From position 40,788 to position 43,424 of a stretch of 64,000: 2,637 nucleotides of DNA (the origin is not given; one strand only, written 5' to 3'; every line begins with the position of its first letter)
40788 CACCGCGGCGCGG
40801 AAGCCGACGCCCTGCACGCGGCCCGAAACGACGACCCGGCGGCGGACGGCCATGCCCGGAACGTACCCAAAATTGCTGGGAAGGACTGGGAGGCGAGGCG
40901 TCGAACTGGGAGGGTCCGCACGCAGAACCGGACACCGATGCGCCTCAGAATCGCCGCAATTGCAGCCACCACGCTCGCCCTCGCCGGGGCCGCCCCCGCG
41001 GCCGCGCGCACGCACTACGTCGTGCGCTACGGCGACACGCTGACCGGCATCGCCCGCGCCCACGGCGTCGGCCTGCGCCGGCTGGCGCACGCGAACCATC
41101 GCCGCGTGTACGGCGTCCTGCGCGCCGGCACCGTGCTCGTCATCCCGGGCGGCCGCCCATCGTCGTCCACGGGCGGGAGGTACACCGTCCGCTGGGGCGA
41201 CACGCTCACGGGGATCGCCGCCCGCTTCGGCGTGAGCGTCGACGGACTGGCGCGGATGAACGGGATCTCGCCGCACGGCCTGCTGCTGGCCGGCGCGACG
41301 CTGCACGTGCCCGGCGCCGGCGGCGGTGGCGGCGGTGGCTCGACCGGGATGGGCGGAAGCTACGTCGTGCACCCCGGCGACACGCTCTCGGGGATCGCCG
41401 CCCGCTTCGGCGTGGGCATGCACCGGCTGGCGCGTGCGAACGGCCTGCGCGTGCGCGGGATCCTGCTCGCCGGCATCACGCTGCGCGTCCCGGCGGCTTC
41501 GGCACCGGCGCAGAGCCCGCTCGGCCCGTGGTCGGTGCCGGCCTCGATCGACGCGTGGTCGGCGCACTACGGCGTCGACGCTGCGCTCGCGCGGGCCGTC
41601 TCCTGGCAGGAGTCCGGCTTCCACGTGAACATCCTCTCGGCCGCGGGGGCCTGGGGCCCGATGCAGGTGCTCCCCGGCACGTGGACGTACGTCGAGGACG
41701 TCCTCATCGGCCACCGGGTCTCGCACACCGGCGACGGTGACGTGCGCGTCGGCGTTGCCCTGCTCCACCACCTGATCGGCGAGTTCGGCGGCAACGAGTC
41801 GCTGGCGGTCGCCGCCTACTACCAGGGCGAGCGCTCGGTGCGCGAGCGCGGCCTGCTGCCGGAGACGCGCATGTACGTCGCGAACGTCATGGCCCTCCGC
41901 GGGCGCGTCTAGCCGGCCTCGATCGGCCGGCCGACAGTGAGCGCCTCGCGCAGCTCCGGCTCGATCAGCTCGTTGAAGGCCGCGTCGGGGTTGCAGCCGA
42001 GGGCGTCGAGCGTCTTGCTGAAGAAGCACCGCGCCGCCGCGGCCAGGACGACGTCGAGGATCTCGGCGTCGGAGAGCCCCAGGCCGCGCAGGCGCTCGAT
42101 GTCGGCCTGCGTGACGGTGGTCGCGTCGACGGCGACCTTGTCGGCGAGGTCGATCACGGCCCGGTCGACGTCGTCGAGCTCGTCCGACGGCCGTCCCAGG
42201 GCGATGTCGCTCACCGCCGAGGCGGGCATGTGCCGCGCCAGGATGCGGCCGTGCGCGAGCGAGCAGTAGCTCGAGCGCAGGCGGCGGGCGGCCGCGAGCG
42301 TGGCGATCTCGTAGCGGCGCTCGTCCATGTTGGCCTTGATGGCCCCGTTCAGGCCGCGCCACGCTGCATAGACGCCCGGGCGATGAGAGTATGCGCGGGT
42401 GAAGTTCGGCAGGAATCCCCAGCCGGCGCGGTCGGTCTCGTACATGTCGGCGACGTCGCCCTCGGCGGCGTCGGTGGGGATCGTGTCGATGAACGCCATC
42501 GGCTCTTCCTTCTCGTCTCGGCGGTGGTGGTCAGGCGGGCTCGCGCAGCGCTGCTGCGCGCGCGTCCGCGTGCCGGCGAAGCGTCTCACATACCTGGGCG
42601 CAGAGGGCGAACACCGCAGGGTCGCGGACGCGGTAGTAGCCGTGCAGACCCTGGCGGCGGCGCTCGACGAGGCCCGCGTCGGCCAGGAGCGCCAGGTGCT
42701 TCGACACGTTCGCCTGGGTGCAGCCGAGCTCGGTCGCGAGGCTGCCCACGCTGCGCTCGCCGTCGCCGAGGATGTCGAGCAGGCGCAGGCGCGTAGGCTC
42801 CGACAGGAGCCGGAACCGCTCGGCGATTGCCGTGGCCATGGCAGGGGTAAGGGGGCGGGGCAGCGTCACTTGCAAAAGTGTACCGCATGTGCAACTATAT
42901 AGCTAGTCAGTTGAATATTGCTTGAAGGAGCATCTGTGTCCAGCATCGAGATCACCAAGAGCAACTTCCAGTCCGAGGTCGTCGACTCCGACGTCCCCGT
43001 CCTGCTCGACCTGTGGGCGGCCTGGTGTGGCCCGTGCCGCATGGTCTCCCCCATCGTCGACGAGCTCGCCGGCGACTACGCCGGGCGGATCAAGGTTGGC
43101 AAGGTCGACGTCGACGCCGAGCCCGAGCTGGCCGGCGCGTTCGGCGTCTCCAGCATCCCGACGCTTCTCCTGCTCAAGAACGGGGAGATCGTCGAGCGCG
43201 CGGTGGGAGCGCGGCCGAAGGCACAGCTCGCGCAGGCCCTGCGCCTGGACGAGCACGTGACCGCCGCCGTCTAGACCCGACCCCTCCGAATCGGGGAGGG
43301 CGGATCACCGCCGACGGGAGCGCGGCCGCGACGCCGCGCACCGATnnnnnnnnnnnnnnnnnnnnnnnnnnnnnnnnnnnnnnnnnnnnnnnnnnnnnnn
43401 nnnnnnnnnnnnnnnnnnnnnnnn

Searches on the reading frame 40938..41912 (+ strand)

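Call 56: search_protein_families(library=pfam, proteins=[window:40938-41912:+], max_evalue=0.00001)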
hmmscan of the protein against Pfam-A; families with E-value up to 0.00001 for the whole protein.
window:40938-41912:+ (324 aa): 3 families
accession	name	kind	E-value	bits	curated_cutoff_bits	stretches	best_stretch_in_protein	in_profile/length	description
PF01476.26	LysM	-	5.9e-37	125.8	20.9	3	82-125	1-43/43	LysM domain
PF23473.1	LysM3_LYK4_5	-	1.4e-15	57.5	29.3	0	141-172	4-35/48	LYK4/5 LysM3 domain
PF01464.25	SLT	-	2.9e-13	49.9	21.3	1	204-303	3-103/117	Transglycosylase SLT domain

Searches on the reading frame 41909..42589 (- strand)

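Call 56: search_protein_families(library=pfam, proteins=[window:41909-42589:-], max_evalue=0.00001)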
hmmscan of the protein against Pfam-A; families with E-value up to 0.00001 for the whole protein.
window:41909-42589:- (226 aa): 1 family
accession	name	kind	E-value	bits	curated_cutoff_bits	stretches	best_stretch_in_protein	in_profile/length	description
PF02627.25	CMD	-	7.9e-07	29.4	23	0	71-118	1-50/84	Carboxymuconolactone decarboxylase family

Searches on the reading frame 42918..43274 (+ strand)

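Call 57: search_protein_families(library=pfam, proteins=[window:42918-43274:+], max_evalue=0.00001)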
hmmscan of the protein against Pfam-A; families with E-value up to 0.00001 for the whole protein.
window:42918-43274:+ (118 aa): 2 families
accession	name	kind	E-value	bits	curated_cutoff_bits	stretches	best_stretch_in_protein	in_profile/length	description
PF00085.26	Thioredoxin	-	7.7e-31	106.6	23.5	1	10-108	3-101/103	Thioredoxin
PF13098.12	Thioredoxin_2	-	3.3e-06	27.8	27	1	27-108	7-104/104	Thioredoxin-like domain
